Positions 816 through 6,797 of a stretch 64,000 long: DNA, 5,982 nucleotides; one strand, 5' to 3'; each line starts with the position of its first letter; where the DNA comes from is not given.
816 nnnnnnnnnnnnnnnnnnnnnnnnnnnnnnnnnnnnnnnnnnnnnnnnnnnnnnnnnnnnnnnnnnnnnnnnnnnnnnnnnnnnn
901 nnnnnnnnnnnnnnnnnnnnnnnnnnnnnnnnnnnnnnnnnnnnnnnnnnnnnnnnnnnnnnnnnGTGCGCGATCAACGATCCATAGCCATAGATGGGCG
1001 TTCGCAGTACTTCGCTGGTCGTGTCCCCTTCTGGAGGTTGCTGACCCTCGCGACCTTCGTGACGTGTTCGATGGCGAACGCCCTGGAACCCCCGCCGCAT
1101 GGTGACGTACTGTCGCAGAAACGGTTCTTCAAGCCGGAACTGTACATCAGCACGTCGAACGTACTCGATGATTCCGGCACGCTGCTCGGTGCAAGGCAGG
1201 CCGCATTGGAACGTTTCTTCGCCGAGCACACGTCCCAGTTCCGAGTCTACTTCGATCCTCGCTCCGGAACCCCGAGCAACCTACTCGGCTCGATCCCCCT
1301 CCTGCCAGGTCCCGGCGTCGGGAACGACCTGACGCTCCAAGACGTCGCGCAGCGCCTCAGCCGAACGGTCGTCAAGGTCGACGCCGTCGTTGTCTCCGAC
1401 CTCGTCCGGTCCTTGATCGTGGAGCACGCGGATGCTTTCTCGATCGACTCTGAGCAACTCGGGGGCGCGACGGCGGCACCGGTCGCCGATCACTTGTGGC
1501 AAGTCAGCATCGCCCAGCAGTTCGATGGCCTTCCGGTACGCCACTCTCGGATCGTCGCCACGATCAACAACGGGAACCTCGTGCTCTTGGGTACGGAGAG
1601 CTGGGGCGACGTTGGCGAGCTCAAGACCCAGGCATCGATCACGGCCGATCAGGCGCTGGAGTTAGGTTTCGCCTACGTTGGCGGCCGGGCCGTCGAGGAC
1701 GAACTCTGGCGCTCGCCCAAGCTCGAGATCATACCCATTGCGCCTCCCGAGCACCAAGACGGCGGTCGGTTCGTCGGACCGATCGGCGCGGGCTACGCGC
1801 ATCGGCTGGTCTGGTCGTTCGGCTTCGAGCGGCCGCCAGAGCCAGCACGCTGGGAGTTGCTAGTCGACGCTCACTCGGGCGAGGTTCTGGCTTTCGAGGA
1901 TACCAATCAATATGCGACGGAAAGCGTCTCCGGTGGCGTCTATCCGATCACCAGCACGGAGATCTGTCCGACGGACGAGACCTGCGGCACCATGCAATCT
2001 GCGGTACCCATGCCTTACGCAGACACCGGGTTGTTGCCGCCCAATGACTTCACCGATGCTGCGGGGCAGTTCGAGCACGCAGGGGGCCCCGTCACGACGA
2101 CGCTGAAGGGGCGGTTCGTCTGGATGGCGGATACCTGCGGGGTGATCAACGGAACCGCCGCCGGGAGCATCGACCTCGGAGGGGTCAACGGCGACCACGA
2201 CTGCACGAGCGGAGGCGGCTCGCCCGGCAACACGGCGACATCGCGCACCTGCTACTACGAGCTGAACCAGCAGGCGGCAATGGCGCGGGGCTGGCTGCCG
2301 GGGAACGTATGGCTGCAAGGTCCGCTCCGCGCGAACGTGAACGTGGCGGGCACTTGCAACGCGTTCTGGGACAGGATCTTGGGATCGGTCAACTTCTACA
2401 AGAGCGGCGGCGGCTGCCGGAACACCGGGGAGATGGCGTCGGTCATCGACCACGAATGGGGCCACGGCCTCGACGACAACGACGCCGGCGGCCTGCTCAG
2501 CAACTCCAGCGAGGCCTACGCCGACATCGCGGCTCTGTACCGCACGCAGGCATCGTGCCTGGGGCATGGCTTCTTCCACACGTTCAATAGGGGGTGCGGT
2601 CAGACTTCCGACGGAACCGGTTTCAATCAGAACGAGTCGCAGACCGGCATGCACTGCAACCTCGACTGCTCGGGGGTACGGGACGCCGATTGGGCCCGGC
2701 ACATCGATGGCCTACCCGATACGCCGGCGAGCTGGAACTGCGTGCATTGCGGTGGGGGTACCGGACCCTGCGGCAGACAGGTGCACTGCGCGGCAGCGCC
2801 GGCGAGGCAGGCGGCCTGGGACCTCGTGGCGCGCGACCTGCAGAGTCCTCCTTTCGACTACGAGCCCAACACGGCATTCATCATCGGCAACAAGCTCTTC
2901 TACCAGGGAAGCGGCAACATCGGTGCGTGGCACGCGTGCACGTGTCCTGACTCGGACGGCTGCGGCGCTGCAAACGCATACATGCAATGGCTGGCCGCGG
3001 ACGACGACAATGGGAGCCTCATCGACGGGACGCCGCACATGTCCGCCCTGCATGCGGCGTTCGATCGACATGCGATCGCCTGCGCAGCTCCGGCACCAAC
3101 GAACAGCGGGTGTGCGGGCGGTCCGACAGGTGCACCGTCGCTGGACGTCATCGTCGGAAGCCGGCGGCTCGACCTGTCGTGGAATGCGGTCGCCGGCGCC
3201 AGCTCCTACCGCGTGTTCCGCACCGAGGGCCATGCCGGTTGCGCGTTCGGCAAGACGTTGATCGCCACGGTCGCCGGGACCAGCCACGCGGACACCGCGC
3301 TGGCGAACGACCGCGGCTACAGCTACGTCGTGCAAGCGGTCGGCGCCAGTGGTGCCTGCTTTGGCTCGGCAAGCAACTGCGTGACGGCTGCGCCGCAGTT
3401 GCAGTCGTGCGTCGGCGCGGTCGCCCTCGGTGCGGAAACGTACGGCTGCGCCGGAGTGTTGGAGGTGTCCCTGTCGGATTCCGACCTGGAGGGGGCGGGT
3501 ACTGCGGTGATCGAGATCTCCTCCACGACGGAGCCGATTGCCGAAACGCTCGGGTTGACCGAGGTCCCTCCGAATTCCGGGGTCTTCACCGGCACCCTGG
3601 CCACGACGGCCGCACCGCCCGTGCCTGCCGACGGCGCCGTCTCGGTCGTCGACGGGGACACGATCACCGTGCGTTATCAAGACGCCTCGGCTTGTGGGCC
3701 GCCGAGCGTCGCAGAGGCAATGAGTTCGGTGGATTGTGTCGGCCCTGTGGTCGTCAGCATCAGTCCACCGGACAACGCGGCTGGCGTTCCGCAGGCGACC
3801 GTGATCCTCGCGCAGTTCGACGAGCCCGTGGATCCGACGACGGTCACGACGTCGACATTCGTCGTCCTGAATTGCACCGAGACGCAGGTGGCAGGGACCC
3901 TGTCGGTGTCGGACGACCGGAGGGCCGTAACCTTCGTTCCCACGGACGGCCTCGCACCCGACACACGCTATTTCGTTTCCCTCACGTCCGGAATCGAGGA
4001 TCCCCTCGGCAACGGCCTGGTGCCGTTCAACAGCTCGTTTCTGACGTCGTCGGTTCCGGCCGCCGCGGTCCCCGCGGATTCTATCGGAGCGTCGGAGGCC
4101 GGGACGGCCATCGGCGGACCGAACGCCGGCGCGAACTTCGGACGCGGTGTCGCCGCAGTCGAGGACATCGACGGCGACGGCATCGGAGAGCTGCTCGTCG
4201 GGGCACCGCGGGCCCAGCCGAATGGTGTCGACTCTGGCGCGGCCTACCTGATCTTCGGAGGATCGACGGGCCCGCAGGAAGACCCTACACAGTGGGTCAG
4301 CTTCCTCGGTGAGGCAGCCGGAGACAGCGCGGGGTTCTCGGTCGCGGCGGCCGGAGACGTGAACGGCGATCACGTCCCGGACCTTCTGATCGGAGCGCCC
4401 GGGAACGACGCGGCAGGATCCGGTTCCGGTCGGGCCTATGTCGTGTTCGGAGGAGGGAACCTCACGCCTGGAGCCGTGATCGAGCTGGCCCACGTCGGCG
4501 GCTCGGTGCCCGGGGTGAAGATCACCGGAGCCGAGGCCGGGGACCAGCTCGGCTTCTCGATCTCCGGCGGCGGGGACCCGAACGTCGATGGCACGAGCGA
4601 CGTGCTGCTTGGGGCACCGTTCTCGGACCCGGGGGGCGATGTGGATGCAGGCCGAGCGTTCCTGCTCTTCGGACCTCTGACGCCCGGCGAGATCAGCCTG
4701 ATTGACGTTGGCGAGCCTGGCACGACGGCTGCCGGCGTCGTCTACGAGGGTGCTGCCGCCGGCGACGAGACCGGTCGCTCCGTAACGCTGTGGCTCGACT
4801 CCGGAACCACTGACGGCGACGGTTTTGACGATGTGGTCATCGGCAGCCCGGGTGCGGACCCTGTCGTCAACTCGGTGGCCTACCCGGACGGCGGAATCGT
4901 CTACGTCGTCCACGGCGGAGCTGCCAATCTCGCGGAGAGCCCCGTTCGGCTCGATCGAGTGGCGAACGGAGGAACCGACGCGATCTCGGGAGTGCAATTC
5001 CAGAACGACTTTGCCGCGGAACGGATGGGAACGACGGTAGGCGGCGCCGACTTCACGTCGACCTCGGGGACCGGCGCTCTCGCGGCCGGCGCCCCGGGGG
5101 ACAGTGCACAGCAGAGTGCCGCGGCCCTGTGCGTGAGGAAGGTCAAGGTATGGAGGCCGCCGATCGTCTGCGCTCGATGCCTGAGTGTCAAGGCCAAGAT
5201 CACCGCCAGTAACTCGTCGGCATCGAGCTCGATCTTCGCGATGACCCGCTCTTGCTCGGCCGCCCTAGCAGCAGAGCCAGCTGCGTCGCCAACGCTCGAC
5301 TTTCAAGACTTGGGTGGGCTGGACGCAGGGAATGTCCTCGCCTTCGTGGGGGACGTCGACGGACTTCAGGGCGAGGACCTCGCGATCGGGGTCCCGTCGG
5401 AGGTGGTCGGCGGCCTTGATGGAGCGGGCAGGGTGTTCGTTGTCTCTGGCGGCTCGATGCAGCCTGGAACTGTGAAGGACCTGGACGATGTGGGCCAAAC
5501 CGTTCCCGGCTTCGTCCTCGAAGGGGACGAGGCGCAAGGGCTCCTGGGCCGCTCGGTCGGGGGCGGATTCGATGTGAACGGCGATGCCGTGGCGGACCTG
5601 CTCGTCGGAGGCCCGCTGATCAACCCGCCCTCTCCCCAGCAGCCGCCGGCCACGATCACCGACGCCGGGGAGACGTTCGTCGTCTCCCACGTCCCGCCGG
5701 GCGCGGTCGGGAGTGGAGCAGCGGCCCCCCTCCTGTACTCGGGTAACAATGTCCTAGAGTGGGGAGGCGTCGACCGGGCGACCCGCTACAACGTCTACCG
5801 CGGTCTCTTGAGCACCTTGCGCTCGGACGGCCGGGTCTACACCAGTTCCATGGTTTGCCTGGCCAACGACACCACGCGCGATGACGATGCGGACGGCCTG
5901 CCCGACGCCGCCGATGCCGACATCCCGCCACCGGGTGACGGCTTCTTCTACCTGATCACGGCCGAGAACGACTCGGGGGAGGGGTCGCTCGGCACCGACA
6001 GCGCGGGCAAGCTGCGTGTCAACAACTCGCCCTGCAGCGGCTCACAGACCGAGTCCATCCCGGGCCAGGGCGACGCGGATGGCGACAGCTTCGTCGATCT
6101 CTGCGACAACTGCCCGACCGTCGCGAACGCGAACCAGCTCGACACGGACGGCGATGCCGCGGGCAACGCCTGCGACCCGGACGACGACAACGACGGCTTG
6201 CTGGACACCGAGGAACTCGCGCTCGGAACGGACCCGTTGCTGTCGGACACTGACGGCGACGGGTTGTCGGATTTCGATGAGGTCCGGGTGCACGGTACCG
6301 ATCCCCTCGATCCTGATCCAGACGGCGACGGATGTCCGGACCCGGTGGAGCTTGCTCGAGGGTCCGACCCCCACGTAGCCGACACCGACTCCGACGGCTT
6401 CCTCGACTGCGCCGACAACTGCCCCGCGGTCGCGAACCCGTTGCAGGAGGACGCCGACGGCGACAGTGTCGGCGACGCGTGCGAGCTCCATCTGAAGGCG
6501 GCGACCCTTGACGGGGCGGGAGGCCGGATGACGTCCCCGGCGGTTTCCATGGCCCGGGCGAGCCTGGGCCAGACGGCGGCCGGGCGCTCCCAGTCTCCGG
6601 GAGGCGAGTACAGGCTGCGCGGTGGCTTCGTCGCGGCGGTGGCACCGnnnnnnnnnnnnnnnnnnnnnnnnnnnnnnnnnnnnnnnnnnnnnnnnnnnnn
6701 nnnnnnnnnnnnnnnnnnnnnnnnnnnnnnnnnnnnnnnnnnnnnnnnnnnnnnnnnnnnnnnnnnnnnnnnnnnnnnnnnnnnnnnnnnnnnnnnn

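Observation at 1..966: Paralogous sensor-module architecture: kinase C-terminal domain, conserved motif, secreted hydrolase operon, duplicated at the window start and at 36777..43476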

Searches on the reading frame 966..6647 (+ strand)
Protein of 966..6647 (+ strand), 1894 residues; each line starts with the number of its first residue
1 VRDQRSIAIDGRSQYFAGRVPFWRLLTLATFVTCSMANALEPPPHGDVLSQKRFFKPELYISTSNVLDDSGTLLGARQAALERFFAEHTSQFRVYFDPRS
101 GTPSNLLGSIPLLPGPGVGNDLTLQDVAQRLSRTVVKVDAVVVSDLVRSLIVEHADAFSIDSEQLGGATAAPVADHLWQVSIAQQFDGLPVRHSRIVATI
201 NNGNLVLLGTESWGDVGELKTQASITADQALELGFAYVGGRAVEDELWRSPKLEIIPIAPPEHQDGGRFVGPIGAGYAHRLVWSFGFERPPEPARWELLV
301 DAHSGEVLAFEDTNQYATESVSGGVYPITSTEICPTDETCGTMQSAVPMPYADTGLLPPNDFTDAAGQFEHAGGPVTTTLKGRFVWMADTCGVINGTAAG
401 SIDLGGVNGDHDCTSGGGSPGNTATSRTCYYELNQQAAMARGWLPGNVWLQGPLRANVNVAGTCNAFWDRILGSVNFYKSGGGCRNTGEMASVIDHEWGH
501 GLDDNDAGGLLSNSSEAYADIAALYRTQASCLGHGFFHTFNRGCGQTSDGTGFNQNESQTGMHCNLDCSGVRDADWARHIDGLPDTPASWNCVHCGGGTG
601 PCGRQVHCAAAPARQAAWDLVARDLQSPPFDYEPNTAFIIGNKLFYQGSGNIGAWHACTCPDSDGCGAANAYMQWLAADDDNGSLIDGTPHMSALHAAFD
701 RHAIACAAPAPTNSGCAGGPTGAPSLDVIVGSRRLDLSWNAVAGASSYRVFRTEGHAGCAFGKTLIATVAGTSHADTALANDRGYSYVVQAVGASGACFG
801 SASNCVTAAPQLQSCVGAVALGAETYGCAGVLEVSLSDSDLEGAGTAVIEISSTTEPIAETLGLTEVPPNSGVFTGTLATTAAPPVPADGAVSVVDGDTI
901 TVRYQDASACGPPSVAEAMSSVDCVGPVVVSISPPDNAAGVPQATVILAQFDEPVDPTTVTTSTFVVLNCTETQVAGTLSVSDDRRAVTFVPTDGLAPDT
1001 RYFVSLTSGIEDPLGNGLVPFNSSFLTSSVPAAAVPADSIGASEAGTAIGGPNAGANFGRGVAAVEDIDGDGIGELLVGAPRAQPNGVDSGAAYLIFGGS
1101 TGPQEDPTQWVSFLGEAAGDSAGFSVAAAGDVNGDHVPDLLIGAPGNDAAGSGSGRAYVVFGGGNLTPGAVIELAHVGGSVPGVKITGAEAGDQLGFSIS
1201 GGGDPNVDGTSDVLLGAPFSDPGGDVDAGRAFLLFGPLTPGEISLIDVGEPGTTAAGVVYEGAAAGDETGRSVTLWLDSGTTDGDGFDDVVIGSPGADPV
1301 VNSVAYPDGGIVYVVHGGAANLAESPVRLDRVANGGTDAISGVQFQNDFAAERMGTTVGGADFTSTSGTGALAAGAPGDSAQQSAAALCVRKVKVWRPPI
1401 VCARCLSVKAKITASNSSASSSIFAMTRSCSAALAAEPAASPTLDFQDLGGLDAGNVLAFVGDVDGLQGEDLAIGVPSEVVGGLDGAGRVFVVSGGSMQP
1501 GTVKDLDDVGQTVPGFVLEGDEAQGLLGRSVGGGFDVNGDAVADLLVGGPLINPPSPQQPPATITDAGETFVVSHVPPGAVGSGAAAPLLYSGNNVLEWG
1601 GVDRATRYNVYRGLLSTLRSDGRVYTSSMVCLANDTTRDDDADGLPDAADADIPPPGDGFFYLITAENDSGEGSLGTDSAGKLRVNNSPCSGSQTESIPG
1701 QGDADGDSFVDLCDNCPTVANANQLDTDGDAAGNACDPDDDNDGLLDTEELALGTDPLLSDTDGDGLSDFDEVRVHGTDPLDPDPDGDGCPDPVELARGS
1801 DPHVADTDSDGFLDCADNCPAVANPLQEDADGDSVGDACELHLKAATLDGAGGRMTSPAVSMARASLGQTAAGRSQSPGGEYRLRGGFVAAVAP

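Call 7: search_protein_families(library=pfam, proteins=[window:966-6647:+], max_evalue=0.01)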
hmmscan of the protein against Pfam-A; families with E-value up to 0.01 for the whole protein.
window:966-6647:+ (1894 aa): 7 families
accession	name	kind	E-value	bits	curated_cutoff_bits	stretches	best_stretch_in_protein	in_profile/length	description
PF13205.12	Big_5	-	1.3e-17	64.8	23.6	1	926-1026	4-104/105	Bacterial Ig-like domain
PF01839.29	FG-GAP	-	4.4e-14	52.4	22.1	3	1123-1160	2-37/37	FG-GAP repeat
PF18884.5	TSP3_bac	-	5e-10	39.5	25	2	1761-1783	1-22/22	Bacterial TSP3 repeat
PF03413.25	PepSY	-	0.00015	22.5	24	1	225-309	2-58/60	Peptidase propeptide and YPEB domain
PF13517.12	FG-GAP_3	-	0.00027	21.9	26.9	1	1067-1142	1-61/61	FG-GAP-like repeat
PF02412.23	TSP_3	-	0.00083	19.4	25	1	1702-1724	14-36/36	Thrombospondin type 3 repeat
PF14312.12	FG-GAP_2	-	0.0013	19.3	23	1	1053-1096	13-48/49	FG-GAP repeat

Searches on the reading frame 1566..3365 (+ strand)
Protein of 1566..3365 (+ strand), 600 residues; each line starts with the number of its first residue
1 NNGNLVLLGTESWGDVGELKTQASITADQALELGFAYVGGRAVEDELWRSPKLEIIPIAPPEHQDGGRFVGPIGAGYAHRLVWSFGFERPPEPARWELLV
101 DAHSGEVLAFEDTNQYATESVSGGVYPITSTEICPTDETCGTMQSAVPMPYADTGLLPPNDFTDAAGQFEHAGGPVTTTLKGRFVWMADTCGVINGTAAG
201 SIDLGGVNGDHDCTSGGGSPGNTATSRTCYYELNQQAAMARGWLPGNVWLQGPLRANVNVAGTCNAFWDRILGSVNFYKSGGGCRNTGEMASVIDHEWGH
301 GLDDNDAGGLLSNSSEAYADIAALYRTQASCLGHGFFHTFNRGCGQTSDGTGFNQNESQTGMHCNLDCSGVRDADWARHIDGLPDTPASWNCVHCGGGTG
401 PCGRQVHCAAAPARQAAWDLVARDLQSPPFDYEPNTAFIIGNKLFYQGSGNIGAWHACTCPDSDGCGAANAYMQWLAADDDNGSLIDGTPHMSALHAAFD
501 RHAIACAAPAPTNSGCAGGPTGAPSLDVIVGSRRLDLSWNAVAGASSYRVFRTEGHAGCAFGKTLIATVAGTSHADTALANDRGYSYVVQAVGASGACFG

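Call 78: find_homologous_proteins(query=window:1566-3365:+, max_evalue=0.00001)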
Query window:1566-3365:+ (600 aa): 575 proteins with E <= 0.00001 among 8000 candidates; the best 120 are listed.
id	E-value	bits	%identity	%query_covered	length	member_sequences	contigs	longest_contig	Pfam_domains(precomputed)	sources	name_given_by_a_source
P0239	8.5e-277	938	66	100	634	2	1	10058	PF25833.1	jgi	jgi:hypothetical protein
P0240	1.4e-274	931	66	100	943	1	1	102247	-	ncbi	-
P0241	8.1e-273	925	65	100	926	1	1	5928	-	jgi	jgi:hypothetical protein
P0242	1.6e-272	924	65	100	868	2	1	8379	-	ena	-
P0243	7.1e-271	919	65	100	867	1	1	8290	-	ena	-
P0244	8.7e-270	915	66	100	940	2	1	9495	-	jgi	-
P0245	2.1e-268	911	65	100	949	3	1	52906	-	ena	-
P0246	4.9e-268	909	65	100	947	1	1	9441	-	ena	-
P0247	6.3e-268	909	65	100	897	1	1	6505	PF03413.26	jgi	-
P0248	2.9e-266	904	64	100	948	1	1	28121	-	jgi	jgi:hypothetical protein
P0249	7.6e-266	902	65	100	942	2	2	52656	-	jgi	-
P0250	3.0e-265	900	65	100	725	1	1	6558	-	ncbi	ncbi:MAG: 3-coathanger stack domain-containing protein, partial [Thermoanaerobaculia bacterium]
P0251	4.2e-264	896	63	100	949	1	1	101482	-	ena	-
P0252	4.5e-264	896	64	100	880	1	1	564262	-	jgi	jgi:hypothetical protein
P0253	5.8e-264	896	63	100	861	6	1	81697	-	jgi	jgi:hypothetical protein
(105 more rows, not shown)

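Call 79: find_encoding_contigs(protein=P0240, flank=8000, max_places=1)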
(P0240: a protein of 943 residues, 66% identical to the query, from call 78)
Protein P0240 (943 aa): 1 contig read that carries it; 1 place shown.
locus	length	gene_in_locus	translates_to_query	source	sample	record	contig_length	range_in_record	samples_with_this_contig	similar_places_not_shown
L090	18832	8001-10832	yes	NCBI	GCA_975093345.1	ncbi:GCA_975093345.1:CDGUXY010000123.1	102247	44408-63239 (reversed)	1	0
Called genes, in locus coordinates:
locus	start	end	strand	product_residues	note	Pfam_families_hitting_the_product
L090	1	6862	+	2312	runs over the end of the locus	PF13620:CarboxypepD_reg (faint), PF17963:Big_9 (faint), PF05345:He_PIG, PF17957:Big_7 (weak), PF13715:CarbopepD_reg_2 (faint), PF15976:CooC_C (faint), PF01471:PG_binding_1 (weak), PF13205:Big_5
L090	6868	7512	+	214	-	-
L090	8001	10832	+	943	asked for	-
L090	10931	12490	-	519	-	PF04055:Radical_SAM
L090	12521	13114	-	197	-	PF14257:DUF4349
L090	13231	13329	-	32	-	-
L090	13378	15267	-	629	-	PF01019:G_glu_transpept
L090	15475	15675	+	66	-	-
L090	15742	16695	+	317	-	PF00348:polyprenyl_synt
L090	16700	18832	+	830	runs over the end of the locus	PF00512:HisKA (weak), PF02518:HATPase_c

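Call 80: find_encoding_contigs(protein=P0245, flank=8000, max_places=1)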
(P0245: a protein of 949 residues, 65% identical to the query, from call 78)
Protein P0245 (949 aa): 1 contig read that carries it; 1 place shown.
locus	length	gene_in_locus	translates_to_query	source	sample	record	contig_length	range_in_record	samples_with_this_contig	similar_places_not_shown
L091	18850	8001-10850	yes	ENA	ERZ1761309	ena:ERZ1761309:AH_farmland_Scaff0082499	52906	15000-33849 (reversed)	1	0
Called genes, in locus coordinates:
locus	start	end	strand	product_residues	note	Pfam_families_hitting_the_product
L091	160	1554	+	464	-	PF17885:Smoa_sbd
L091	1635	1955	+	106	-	-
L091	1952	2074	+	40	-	-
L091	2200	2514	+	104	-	-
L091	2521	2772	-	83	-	-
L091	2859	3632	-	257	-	PF14117:DUF4287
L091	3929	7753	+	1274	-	-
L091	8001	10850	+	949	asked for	-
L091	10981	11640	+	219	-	PF00484:Pro_CA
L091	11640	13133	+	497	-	-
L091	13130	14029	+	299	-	PF13354:Beta-lactamase2, PF00144:Beta-lactamase (faint)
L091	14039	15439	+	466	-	PF00282:Pyridoxal_deC, PF00266:Aminotran_5 (weak)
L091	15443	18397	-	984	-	PF08450:SGL (faint), PF15702:HPS6 (faint), PF10282:Lactonase, PF23393:Beta-prop_WDR90_POC16_2nd (faint), PF10282:Lactonase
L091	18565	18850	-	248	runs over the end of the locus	PF00588:SpoU_methylase, PF12105:SpoU_methylas_C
